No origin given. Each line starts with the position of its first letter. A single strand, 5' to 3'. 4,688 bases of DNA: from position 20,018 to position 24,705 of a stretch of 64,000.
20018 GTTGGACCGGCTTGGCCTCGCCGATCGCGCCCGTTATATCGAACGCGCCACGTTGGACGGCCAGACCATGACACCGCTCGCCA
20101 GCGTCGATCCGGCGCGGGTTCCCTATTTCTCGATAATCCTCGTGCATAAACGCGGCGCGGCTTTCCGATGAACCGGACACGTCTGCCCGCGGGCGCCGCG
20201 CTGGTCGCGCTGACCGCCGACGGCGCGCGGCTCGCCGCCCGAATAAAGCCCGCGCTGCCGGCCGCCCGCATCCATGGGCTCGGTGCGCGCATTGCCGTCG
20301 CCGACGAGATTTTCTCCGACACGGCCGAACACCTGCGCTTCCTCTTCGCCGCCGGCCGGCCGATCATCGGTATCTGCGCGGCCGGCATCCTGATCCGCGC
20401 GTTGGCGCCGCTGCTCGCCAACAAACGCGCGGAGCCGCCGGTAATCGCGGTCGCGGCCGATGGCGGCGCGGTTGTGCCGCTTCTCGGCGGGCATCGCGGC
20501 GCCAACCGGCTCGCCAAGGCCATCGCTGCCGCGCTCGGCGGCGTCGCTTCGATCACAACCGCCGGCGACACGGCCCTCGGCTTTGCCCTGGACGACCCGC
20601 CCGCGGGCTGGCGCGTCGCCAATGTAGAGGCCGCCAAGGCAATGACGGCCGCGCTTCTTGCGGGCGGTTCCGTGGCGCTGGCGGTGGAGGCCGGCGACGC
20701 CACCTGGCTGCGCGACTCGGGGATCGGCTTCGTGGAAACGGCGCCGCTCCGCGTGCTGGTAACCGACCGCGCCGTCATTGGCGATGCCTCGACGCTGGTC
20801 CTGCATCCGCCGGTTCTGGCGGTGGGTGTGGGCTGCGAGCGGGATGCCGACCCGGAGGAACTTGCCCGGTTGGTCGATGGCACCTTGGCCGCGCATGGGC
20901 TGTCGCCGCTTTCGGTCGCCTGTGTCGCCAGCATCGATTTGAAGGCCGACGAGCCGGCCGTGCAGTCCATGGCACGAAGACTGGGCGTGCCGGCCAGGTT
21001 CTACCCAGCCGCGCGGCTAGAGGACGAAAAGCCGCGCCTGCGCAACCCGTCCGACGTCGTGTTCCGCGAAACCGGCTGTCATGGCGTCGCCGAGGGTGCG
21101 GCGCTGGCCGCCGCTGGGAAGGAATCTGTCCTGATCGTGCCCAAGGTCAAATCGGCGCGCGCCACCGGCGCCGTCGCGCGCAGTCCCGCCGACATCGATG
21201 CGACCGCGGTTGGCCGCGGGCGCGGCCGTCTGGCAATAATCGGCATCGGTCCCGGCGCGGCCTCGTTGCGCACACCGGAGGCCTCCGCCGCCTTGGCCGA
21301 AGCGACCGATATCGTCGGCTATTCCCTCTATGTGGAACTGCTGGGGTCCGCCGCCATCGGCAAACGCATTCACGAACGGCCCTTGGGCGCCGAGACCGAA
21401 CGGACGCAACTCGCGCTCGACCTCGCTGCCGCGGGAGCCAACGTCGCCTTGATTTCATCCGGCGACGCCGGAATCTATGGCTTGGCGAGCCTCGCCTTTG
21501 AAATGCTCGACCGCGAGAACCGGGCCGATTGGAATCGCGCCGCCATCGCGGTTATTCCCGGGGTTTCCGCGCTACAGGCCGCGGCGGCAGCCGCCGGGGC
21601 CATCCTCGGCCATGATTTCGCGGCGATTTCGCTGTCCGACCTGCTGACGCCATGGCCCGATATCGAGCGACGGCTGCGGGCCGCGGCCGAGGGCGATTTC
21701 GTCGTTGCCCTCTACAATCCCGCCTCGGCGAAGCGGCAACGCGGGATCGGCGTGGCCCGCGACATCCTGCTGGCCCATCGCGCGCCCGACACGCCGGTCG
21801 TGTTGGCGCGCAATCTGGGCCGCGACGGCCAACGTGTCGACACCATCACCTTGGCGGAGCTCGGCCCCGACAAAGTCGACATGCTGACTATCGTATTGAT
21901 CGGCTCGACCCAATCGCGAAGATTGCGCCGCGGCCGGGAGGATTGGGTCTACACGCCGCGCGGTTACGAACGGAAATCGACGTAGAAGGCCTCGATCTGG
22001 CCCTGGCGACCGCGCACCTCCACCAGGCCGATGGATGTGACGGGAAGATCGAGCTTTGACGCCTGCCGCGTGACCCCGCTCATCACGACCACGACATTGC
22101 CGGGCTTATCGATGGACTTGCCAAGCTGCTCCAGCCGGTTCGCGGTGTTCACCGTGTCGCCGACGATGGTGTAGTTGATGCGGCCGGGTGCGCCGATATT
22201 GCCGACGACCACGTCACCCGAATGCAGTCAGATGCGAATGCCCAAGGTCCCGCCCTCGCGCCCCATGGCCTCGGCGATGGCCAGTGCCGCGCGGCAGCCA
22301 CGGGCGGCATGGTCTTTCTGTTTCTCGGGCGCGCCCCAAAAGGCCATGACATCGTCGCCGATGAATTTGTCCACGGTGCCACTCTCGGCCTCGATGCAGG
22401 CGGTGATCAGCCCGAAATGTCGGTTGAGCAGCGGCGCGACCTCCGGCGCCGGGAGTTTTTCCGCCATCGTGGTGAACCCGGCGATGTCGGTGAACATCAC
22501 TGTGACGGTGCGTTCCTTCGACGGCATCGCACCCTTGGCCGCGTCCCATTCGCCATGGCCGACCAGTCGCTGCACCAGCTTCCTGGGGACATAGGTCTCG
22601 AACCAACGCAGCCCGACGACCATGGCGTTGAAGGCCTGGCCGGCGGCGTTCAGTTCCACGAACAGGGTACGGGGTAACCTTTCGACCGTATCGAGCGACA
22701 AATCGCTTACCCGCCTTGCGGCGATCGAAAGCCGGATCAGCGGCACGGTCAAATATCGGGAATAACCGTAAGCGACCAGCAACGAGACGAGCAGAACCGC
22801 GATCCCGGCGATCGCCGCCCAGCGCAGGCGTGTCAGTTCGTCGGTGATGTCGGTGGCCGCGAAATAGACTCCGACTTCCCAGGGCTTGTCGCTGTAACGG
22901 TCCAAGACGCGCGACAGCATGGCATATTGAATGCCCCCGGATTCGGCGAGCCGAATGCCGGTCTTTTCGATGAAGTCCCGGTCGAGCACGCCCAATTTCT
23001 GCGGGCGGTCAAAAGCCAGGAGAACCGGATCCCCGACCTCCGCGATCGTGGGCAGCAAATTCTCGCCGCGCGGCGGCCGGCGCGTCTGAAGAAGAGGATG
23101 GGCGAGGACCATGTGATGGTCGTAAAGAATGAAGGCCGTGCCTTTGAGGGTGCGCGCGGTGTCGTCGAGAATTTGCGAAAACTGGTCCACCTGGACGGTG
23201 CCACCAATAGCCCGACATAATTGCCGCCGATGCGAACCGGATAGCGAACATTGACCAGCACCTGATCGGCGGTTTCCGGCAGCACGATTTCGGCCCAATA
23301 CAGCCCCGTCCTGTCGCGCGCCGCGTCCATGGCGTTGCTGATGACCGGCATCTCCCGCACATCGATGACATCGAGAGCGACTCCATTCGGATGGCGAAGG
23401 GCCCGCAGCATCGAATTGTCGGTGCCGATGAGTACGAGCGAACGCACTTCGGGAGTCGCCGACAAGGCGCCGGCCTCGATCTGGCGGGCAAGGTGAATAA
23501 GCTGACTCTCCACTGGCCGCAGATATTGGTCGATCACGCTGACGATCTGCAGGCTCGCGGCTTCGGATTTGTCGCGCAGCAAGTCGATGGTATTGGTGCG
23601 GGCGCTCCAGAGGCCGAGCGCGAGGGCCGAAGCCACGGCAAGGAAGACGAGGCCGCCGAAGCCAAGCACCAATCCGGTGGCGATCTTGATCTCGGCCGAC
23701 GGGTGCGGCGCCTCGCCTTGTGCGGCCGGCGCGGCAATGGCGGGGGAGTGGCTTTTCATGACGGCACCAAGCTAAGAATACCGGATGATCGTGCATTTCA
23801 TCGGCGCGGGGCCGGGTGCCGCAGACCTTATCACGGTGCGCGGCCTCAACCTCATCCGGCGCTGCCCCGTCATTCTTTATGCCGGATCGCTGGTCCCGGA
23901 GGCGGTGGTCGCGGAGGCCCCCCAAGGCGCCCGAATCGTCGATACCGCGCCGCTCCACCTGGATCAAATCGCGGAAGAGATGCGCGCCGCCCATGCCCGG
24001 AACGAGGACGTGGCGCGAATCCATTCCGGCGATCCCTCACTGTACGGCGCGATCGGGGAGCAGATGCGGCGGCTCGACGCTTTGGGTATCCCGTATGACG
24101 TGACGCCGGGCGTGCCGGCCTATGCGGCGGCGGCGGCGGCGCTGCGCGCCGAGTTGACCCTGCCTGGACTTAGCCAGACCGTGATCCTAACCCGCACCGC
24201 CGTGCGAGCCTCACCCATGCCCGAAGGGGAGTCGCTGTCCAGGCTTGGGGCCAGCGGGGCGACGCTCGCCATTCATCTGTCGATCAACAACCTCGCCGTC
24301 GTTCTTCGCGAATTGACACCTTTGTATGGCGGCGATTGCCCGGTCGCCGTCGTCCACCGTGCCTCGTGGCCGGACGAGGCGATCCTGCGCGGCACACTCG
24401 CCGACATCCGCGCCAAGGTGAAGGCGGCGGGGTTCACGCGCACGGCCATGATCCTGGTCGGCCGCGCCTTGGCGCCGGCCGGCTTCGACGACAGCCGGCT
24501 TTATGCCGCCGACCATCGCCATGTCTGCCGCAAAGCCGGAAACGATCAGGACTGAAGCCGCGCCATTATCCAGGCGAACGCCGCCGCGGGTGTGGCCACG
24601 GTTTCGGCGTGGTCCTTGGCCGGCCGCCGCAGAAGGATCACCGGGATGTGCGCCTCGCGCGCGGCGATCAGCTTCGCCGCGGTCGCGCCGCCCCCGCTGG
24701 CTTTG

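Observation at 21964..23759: Sensor adenylate/guanylate cyclase gene carrying both a frameshift and an in-frame TGA, embedded in the cobalamin cluster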

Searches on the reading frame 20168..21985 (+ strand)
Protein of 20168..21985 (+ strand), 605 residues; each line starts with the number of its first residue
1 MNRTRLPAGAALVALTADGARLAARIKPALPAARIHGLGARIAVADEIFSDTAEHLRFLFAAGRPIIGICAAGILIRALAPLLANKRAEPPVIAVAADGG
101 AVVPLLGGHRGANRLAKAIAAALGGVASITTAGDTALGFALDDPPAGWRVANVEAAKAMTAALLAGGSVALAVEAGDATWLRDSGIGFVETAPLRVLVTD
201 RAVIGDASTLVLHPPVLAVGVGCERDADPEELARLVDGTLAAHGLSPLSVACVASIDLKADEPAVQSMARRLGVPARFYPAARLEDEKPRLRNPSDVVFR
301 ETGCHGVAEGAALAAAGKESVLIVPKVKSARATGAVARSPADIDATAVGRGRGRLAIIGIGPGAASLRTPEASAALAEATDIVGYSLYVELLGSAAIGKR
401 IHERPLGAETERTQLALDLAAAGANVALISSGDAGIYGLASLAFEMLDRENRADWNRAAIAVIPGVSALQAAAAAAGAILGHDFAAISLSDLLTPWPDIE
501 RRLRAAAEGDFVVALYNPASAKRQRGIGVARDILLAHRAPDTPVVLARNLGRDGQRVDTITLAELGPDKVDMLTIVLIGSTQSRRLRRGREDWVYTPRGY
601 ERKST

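Call 25: find_homologous_proteins(query=window:20168-21985:+)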
Query window:20168-21985:+ (605 aa): 7639 proteins with E <= 0.001 among 8000 candidates; the best 120 are listed.
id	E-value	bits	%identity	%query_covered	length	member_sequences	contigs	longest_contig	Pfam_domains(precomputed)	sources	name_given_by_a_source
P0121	0.0e+0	1261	100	100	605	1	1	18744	PF00590.26,PF01890.22,PF11760.14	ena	-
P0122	0.0e+0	1198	94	100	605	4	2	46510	PF11761.14,PF00590.26,PF01890.22,PF11760.14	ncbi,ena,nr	ncbi:MAG: precorrin-3B C(17)-methyltransferase [Rhodospirillaceae bacterium]|nr:precorrin-3B C(17)-m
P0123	7.6e-238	809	65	99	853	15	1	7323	PF11761.14,PF00590.26,PF01890.22,PF11760.14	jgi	jgi:cobalt-precorrin 5A hydrolase/precorrin-3B C17-methyltransferase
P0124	2.1e-237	807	65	99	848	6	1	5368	PF11761.14,PF00590.26,PF01890.22,PF11760.14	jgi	jgi:cobalt-precorrin 5A hydrolase / precorrin-3B C17-methyltransferase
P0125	1.1e-234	799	66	100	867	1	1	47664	PF11761.14,PF00590.26,PF01890.22,PF11760.14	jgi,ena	-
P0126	1.4e-234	798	61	99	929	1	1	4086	PF11761.14,PF00590.26,PF01890.22,PF11760.14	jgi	jgi:cobalt-precorrin 5A hydrolase / precorrin-3B C17-methyltransferase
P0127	6.1e-234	796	66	99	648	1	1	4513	PF11761.14,PF00590.26,PF01890.22,PF11760.14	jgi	jgi:cobalt-precorrin 5A hydrolase / cobalt-factor III methyltransferase / precorrin-3B C17-methyltra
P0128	1.6e-233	795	65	99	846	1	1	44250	PF11761.14,PF00590.26,PF01890.22,PF11760.14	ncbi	-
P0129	2.3e-233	794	66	99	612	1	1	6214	PF11761.14,PF00590.26,PF01890.22,PF11760.14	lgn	-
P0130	2.3e-233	794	65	96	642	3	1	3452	PF11761.14,PF00590.26,PF01890.22,PF11760.14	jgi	jgi:cobalt-precorrin 5A hydrolase/precorrin-3B C17-methyltransferase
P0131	4.1e-233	793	65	100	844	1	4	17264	PF00590.26,PF01890.22,PF11760.14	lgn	-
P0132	1.0e-232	792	64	99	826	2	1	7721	PF00590.26,PF01890.22,PF11760.14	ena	-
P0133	2.0e-232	791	-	-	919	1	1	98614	PF00590.26,PF01890.22,PF11760.14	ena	-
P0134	3.1e-232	790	64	100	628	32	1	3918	PF00590.26,PF01890.22,PF11760.14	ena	-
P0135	3.2e-232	790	64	99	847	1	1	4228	PF00590.26,PF01890.22,PF11760.14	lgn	-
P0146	5.1e-230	783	65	100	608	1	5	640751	PF11761.14,PF00590.26,PF01890.22,PF11760.14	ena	-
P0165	6.4e-228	776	64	100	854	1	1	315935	PF00590.26,PF01890.22,PF11760.14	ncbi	ncbi:MAG: precorrin-3B C(17)-methyltransferase [Rhodospirillales bacterium]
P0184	1.2e-225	769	64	100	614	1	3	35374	PF11761.14,PF00590.26,PF01890.22,PF11760.14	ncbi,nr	ncbi:MAG: precorrin-3B C(17)-methyltransferase [Rhodospirillales bacterium]|nr:precorrin-3B C(17)-me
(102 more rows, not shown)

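Call 28: find_encoding_contigs(protein=P0146, flank=7000, max_places=1)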
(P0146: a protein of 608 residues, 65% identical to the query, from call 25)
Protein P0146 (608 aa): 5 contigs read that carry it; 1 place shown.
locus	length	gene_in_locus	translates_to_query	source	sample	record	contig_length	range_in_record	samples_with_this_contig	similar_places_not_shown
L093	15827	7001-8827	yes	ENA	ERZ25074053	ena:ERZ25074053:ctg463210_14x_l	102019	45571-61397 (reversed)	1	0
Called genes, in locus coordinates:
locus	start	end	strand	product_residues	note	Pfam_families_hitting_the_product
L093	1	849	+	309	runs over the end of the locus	PF13276:HTH_21, PF00665:rve, PF13683:rve_3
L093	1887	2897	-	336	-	PF03186:CobD_Cbib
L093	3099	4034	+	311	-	PF01903:CbiX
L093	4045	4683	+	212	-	PF02570:CbiC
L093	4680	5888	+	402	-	PF00590:TP_methylase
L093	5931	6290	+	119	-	PF05635:23S_rRNA_IVP, PF22296:bAvd (weak)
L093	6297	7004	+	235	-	PF00590:TP_methylase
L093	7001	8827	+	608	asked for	PF11760:CbiG_N, PF11761:CbiG_mid (weak), PF01890:CbiG_C, PF00590:TP_methylase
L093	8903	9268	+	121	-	PF13366:PDDEXK_3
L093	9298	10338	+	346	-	PF13384:HTH_23 (weak), PF13518:HTH_28 (weak), PF13551:HTH_29, PF13565:HTH_32 (weak), PF00665:rve (weak), PF13683:rve_3, PF13333:rve_2 (weak)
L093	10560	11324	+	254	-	PF00590:TP_methylase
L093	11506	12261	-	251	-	PF02571:CbiJ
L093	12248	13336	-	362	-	PF01888:CbiD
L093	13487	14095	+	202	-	PF00578:AhpC-TSA (weak), PF02630:SCO1-SenC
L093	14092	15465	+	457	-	PF01656:CbiA, PF13500:AAA_26, PF07685:GATase_3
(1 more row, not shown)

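Call 29: find_encoding_contigs(protein=P0165, flank=7000, max_places=1)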
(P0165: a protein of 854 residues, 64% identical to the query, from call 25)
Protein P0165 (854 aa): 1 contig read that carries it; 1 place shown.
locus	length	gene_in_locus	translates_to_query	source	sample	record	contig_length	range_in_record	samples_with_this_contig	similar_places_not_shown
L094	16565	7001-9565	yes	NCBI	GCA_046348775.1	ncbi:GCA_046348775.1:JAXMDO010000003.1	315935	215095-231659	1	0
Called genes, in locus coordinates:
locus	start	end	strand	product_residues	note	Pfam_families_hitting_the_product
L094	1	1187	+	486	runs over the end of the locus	PF01656:CbiA, PF13500:AAA_26, PF07685:GATase_3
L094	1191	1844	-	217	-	PF02798:GST_N, PF13409:GST_N_2, PF13417:GST_N_3, PF13410:GST_C_2 (weak)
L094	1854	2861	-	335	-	PF03186:CobD_Cbib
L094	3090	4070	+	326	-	PF06180:CbiK (faint), PF01903:CbiX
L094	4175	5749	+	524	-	PF02570:CbiC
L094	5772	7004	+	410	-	PF00590:TP_methylase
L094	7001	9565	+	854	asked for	PF00590:TP_methylase, PF11760:CbiG_N, PF01890:CbiG_C, PF00590:TP_methylase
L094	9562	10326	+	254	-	PF00590:TP_methylase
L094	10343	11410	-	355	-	PF03308:MeaB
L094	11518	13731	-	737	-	PF01642:MM_CoA_mutase, PF02310:B12-binding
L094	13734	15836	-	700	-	PF01642:MM_CoA_mutase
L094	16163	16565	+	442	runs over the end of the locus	PF00654:Voltage_CLC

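Call 30: find_encoding_contigs(protein=P0184, flank=7000, max_places=1)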
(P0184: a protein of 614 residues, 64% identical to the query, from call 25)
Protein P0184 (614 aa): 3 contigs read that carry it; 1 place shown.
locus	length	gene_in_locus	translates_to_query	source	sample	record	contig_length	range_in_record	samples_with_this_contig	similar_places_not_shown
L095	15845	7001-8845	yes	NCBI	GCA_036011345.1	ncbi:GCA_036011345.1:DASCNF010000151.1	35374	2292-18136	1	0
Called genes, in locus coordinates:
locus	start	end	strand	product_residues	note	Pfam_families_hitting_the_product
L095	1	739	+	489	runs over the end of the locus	PF01656:CbiA, PF13500:AAA_26, PF07685:GATase_3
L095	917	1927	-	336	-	PF03186:CobD_Cbib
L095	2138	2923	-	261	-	-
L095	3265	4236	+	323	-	PF01903:CbiX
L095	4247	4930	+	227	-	PF02570:CbiC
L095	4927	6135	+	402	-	PF00590:TP_methylase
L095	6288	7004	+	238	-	PF00590:TP_methylase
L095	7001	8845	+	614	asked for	PF11760:CbiG_N, PF11761:CbiG_mid (faint), PF01890:CbiG_C, PF00590:TP_methylase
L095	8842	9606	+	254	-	PF00590:TP_methylase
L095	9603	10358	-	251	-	PF02571:CbiJ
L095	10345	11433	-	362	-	PF01888:CbiD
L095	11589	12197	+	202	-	PF00578:AhpC-TSA (weak), PF02630:SCO1-SenC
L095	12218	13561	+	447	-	PF01656:CbiA, PF13500:AAA_26, PF07685:GATase_3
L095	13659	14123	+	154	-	PF03692:CxxCxxCC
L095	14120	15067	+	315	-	PF00701:DHDPS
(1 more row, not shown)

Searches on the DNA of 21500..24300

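Call 33: search_rna_families(source=window, start=21500, end=24300, threshold=evalue, max_evalue=1)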
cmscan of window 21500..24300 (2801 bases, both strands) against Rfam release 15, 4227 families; matches with E-value up to 1: 0.
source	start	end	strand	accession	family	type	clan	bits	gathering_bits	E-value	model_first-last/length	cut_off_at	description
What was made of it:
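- On Programmed frameshift / stop-codon recoding: There is no Rfam hit at E <= 1 (call 33).
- No Rfam family matched at E <= 1 in 21500-24300 (call 33).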

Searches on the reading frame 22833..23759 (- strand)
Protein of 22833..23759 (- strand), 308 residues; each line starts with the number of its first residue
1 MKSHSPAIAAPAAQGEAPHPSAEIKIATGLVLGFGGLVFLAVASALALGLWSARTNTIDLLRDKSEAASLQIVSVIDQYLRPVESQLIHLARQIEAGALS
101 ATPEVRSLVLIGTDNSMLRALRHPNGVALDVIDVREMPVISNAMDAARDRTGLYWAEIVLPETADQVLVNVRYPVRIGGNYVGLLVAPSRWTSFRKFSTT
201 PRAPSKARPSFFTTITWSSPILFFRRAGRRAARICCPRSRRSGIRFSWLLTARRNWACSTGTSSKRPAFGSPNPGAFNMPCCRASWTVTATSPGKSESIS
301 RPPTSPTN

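Call 12: find_encoding_contigs(protein=window:22833-23759:-, flank=5000, max_places=6)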
Protein window:22833-23759:- (308 aa): no gene with exactly this product is on record in the collection.

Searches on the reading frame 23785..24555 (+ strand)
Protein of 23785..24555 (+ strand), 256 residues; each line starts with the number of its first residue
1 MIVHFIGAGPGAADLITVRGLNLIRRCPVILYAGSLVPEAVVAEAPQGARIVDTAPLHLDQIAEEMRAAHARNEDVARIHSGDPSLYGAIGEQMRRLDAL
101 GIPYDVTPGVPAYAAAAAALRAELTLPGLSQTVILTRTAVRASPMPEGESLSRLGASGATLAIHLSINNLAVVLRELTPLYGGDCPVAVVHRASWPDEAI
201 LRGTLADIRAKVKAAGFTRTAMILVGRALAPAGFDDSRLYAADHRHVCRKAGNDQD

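Call 13: find_encoding_contigs(protein=window:23785-24555:+, flank=5000, max_places=8)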
Protein window:23785-24555:+ (256 aa): 4 contigs read that carry it; 4 places shown.
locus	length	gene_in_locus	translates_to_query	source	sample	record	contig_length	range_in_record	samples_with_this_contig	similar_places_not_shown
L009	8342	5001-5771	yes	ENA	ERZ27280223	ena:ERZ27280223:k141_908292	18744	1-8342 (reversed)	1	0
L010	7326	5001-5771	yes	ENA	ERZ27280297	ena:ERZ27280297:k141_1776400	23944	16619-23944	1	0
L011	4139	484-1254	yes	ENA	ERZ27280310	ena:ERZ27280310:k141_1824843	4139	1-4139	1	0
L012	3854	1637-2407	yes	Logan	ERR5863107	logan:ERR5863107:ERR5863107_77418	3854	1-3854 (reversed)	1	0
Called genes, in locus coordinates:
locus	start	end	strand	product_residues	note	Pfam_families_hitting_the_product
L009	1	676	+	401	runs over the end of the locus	PF00590:TP_methylase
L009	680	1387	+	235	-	PF00590:TP_methylase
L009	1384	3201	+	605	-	PF11760:CbiG_N, PF01890:CbiG_C, PF00590:TP_methylase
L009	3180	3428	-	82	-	-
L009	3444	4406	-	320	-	PF00211:Guanylate_cyc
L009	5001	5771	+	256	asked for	PF00590:TP_methylase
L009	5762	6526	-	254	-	PF02571:CbiJ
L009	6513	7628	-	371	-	PF01888:CbiD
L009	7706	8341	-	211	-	?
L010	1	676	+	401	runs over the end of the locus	PF00590:TP_methylase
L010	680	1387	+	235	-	PF00590:TP_methylase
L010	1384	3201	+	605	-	PF11760:CbiG_N, PF01890:CbiG_C, PF00590:TP_methylase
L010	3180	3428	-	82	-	-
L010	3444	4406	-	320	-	PF00211:Guanylate_cyc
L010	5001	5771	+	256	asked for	PF00590:TP_methylase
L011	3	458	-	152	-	?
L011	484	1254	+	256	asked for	PF00590:TP_methylase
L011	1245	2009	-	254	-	PF02571:CbiJ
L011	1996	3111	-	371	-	PF01888:CbiD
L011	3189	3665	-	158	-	PF03600:CitMHS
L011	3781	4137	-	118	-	?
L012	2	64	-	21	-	?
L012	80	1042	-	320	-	PF00211:Guanylate_cyc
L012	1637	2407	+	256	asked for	PF00590:TP_methylase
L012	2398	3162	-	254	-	PF02571:CbiJ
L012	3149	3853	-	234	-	?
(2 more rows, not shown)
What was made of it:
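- Gene callers predict a 320-aa and an 82-aa piece (call 13).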
